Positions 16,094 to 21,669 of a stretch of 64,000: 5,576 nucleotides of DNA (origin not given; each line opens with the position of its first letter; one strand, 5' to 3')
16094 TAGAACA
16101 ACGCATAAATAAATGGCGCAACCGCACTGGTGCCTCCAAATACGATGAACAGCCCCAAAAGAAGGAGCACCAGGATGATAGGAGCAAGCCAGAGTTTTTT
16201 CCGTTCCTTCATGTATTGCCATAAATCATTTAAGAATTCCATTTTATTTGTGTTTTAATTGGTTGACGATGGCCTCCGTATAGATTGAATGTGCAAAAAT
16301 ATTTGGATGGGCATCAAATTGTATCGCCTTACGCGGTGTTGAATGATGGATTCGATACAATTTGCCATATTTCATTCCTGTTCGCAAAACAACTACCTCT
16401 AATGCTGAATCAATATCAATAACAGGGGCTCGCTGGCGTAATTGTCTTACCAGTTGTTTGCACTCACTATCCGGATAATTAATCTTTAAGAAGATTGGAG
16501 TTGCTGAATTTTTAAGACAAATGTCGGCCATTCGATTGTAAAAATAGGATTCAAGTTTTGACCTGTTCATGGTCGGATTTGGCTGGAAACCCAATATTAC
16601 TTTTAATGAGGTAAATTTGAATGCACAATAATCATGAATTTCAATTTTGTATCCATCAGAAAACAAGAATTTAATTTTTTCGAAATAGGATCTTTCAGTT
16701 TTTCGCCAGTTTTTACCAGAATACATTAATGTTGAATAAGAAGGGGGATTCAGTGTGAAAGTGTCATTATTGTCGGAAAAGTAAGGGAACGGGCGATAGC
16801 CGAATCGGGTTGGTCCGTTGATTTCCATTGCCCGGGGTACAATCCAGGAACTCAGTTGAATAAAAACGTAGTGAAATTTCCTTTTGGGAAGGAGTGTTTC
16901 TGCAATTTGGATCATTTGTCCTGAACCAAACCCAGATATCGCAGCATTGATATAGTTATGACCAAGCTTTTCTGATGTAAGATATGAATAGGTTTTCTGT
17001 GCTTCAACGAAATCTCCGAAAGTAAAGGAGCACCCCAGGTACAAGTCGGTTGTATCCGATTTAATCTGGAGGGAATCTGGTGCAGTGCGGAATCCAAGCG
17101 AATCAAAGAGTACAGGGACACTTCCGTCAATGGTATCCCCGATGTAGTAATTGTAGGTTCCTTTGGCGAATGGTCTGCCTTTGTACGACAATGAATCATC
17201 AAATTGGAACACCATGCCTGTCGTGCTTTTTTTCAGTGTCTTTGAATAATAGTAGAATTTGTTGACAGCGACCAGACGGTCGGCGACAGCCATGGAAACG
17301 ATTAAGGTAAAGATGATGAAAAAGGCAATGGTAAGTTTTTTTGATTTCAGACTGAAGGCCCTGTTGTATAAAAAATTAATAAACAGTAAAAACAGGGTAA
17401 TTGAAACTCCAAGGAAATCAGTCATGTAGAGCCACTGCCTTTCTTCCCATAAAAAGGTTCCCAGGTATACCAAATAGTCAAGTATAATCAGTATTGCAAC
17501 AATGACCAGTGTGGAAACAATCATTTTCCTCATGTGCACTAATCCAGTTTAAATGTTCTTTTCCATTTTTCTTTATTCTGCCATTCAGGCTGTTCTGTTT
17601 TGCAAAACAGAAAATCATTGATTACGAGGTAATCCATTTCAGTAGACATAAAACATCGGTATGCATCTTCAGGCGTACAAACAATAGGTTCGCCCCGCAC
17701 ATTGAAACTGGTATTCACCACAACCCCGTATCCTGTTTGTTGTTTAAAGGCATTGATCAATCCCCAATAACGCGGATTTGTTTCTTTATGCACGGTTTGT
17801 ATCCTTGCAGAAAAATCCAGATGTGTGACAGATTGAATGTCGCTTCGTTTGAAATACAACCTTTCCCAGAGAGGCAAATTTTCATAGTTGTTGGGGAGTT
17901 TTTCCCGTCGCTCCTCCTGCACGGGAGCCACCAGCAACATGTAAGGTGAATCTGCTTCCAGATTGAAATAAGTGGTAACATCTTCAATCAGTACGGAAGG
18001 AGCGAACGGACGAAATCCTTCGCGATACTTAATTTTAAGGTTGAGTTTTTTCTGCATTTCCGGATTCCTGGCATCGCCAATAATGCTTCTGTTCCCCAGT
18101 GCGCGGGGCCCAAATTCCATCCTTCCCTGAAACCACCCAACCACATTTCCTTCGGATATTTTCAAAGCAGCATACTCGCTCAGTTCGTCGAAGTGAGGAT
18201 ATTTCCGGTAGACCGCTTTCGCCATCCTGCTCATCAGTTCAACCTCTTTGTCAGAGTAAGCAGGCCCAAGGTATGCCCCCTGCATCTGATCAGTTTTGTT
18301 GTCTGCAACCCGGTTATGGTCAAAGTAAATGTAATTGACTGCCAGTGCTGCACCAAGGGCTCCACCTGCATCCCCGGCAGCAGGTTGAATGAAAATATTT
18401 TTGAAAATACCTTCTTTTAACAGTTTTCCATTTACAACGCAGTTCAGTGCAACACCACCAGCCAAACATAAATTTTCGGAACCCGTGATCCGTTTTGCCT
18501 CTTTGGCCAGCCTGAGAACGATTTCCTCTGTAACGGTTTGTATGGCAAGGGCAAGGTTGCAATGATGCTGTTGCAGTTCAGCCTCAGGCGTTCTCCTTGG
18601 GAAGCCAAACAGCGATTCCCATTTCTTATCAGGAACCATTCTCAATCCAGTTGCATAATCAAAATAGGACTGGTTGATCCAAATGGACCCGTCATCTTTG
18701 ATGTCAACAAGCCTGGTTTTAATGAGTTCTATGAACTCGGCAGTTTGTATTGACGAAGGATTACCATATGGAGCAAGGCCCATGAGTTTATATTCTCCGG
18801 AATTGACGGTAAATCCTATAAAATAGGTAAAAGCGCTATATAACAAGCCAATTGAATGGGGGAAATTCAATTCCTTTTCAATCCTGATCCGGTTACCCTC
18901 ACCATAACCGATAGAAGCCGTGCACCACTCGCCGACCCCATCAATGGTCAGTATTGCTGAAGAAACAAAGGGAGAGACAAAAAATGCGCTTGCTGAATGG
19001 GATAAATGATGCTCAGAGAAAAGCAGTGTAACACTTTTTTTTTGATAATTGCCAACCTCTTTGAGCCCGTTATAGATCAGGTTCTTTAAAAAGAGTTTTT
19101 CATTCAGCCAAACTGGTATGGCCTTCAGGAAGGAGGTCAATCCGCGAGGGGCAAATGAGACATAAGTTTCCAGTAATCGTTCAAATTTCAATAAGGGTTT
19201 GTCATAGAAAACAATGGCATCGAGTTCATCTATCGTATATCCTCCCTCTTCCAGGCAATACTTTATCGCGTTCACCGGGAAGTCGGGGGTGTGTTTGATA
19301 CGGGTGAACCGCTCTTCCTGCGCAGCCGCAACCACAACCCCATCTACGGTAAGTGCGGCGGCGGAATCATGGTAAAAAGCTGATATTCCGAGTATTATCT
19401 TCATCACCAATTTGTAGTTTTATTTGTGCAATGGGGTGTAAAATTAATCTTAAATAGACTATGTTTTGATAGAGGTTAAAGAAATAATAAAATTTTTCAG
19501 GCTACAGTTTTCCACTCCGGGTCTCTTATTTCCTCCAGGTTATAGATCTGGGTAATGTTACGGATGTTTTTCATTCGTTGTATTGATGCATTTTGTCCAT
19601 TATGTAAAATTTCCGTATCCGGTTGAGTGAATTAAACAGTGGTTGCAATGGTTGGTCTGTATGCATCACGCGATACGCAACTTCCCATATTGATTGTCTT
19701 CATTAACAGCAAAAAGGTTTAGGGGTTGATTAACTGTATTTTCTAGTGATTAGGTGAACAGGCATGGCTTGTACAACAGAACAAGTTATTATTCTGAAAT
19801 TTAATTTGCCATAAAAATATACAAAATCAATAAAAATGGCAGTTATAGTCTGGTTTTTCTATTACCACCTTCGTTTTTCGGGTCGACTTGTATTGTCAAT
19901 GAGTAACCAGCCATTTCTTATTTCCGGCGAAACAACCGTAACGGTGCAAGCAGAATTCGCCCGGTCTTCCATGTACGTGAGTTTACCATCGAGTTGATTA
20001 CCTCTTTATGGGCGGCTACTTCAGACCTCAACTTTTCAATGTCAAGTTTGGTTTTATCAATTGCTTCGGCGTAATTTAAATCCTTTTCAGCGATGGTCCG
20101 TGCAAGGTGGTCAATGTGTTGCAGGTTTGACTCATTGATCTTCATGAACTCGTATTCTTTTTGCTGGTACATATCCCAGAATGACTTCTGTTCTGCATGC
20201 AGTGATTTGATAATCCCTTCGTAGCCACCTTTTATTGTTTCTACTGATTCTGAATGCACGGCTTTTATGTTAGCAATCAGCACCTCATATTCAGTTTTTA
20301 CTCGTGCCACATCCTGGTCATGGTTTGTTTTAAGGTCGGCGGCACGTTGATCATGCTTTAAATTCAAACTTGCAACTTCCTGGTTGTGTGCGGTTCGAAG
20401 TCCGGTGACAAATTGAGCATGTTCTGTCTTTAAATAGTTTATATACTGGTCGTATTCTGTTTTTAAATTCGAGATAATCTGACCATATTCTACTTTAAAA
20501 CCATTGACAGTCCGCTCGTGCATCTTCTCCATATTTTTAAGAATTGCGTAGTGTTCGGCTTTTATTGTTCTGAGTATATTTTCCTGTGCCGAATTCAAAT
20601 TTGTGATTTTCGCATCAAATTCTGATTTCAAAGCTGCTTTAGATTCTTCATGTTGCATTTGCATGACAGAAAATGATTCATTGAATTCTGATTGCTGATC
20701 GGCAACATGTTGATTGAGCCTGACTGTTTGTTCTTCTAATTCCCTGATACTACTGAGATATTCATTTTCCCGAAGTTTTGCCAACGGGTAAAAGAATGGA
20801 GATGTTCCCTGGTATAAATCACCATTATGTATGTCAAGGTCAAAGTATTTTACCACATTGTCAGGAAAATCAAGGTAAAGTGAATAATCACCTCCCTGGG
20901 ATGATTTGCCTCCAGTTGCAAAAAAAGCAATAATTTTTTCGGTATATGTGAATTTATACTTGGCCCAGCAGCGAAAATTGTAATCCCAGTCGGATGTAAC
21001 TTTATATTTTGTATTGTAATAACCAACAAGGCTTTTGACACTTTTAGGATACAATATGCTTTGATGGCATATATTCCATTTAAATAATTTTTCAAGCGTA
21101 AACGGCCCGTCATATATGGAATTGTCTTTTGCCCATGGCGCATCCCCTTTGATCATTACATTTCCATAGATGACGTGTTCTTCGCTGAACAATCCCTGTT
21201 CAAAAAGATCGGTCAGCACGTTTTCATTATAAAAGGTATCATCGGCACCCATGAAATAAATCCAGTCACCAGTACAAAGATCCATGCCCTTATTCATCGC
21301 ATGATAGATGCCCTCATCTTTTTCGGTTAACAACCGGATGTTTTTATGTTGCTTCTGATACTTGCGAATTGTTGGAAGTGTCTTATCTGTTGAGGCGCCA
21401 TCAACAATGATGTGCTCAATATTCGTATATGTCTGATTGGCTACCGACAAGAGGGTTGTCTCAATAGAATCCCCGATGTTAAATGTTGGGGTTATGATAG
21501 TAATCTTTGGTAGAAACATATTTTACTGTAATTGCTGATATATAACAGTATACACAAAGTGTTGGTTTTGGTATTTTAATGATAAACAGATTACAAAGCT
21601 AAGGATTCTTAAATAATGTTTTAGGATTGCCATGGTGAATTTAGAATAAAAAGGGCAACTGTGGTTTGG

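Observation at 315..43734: ~43-kb glycan super-locus built on five GT-C-like membrane enzymes and four polyprenyl-P-sugar-synthase-like GT2s, with no recognisable Wzx/Wzy/ABC exporter or initiating PGT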

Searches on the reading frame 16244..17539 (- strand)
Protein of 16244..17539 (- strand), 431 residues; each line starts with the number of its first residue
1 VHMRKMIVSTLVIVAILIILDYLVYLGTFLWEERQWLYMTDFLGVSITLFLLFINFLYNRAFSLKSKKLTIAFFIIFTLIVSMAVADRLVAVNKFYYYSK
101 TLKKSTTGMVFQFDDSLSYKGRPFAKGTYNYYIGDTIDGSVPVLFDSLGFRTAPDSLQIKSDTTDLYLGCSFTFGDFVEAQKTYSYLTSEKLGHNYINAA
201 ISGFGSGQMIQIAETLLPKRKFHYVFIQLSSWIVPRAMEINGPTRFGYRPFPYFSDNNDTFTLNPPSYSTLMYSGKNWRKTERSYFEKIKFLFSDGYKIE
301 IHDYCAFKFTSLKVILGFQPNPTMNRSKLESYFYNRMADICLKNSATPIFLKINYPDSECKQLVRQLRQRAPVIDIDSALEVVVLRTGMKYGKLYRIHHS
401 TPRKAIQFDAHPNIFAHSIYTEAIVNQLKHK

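Call 4: search_protein_families(library=pfam, proteins=[window:16244-17539:-])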
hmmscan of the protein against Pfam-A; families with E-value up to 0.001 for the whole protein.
window:16244-17539:- (431 aa): 0 families

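Call 7: search_protein_families(library=pfam, max_evalue=10, proteins=[window:16244-17539:-])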
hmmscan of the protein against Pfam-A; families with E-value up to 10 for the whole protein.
window:16244-17539:- (431 aa): 0 families

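Call 8: search_protein_families(library=ncbifam, max_evalue=0.1, proteins=[window:16244-17539:-])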
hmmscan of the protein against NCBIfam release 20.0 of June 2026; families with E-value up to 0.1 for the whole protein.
window:16244-17539:- (431 aa): 0 families

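Call 90: search_solved_structures(query=window:16244-17539:-, max_evalue=1)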
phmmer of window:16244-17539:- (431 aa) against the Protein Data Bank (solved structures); distinct sequences matched with E-value up to 1: 0.
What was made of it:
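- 15663..17539 (-): Two unassigned membrane proteins next to the carbamoyltransferase. One is 122 aa with 2 TM segments. The other is 431 aa with 3 N-terminal TM segments and a soluble domain carrying GCSFTFG ... FDAHPN. No PDB hit (call 90).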

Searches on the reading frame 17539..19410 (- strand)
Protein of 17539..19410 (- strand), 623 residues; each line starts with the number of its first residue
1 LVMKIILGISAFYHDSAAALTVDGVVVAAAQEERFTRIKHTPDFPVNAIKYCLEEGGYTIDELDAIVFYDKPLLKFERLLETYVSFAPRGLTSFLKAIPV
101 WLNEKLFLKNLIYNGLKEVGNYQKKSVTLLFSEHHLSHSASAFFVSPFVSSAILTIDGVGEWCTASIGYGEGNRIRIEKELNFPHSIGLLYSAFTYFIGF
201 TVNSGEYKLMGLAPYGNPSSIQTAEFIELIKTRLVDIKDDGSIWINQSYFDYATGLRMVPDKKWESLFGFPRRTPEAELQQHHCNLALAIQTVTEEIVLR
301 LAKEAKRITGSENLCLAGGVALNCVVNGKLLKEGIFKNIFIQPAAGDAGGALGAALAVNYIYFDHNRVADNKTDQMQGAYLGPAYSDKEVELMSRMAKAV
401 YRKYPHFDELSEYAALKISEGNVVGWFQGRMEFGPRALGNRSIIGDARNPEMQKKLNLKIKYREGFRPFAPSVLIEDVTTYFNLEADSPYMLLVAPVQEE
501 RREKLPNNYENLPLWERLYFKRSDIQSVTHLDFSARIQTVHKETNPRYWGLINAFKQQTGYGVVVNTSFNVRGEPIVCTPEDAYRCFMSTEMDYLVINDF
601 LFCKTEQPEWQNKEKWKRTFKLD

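Call 4: search_protein_families(library=pfam, proteins=[window:17539-19410:-])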
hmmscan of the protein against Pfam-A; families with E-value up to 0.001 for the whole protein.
window:17539-19410:- (623 aa): 2 families
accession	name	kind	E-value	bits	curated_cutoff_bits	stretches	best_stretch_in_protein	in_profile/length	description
PF02543.21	Carbam_trans_N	-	4.5e-95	319.4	24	1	6-356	2-346/346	Carbamoyltransferase N-terminus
PF16861.10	Carbam_trans_C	-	2.8e-73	245.5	27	1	417-603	3-169/170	Carbamoyltransferase C-terminus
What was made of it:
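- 17539..19410 (-): O-carbamoyltransferase. Pfam Carbam_trans_N 4.5e-95 and Carbam_trans_C 2.8e-73 (call 4).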

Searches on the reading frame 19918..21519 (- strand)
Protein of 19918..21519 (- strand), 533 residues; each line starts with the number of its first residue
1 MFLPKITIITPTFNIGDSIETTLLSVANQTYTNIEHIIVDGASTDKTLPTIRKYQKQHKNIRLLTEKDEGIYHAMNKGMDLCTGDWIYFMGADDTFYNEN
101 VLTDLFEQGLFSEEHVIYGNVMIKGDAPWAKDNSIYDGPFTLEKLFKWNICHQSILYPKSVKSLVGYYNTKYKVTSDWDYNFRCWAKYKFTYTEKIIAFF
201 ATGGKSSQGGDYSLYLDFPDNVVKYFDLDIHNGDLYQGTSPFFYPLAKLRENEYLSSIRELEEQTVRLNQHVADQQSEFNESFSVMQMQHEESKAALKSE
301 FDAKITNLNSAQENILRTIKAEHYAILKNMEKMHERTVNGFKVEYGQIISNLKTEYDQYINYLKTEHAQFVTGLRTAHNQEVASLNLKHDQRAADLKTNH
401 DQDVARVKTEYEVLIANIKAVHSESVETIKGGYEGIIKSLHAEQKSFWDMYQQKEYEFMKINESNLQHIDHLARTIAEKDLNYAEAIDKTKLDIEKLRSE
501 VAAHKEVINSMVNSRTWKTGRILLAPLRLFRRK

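Call 4: search_protein_families(library=pfam, proteins=[window:19918-21519:-])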
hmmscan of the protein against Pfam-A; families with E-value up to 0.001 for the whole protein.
window:19918-21519:- (533 aa): 4 families
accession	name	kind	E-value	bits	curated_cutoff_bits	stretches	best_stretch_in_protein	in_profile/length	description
PF00535.33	Glycos_transf_2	-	3.7e-25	89.2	23.3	1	7-134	1-128/168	Glycosyl transferase family 2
PF10111.15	Glyco_tranf_2_2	-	8.6e-07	29.1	27.3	1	18-96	12-94/276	Glycosyltransferase like family 2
PF13641.12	Glyco_tranf_2_3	-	7.7e-06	26.5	27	1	4-94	1-97/230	Glycosyltransferase like family 2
PF15739.10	TSNAXIP1_N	-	0.00014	22.5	27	1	317-418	13-107/111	Translin-associated factor X-interacting N-terminus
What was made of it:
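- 19918..21519 (-): GT2 with a C-terminal coiled-coil-like extension. Possible chain-length or terminating component. Pfam GT2 3.7e-25 plus a weak coiled-coil family hit at residues 317-418 (call 4).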

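Call 75: search_protein_families(library=ncbifam, max_evalue=0.1, proteins=[window:19918-21519:-])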
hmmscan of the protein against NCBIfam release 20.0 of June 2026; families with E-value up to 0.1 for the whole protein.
window:19918-21519:- (533 aa): 22 families
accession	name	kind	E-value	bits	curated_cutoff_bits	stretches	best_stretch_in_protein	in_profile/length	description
NF007482.0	PRK10073.1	equivalog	5.3e-20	71.7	423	1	4-99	6-101/334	glycosyltransferase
TIGR04009.1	wcaE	equivalog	6.9e-19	68.1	369.2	1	7-207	4-202/248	colanic acid biosynthesis glycosyltransferase WcaE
NF047683.1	TeichurnBiosyTuaG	equivalog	2.7e-18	66.5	400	1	4-101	6-104/252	teichuronic acid biosynthesis protein TuaG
NF053739.1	GlytfEpsEBac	equivalog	7e-13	48.2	450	1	4-187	1-188/265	glycosyltransferase EpsE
NF050050.1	ProtGlycPglI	equivalog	2.9e-12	46.6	500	1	4-127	2-125/306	GalNAc(5)-diNAcBac-PP-undecaprenol beta-1,3-glucosyltransferase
TIGR03937.1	PgaC_IcaA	equivalog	6.6e-12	45.1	422.3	1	4-94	45-136/407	poly-beta-1,6-N-acetyl-D-glucosamine synthase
TIGR04283.1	glyco_like_mftF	equivalog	3.2e-11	43.2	182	1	6-179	1-164/221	TIGR04283 family arsenosugar biosynthesis glycosyltransferase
NF038302.1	EPS_HpsE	equivalog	8.7e-10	38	300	1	5-102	2-104/307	hormogonium polysaccharide biosynthesis glycosyltransferase HpsE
NF041875.1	EPS_EpsD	equivalog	1.9e-09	37.4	370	1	7-126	2-121/325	exopolysaccharide biosynthesis glycosyltransferase EpsD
TIGR03111.1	glyc2_xrt_Gpos1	hypoth_equivalog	2.1e-08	33.4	363.95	1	3-101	48-149/439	TIGR03111 family XrtG-associated glycosyltransferase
NF045692.1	OglycostaseCruG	equivalog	6.8e-07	28.5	600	1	3-67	40-104/386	2'-O-glycosyltransferase CruG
NF038299.1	EPS_HpsN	equivalog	3.4e-06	26.3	425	1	4-100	1-97/317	hormogonium polysaccharide biosynthesis glycosyltransferase HpsN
NF041394.1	GtaseAglG_Halo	equivalog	4.2e-06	26.3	440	1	10-102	9-100/304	glucosyl-dolichyl phosphate glucuronosyltransferase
TIGR04182.1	glyco_TIGR04182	equivalog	9.1e-06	25.3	325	1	6-120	2-108/293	S-layer glycoprotein N-glycosyltransferase AglJ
NF047588.1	GlcsyltransPgfSStrep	equivalog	3.4e-05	23.2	500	1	5-93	2-95/308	glycosyltransferase PgfS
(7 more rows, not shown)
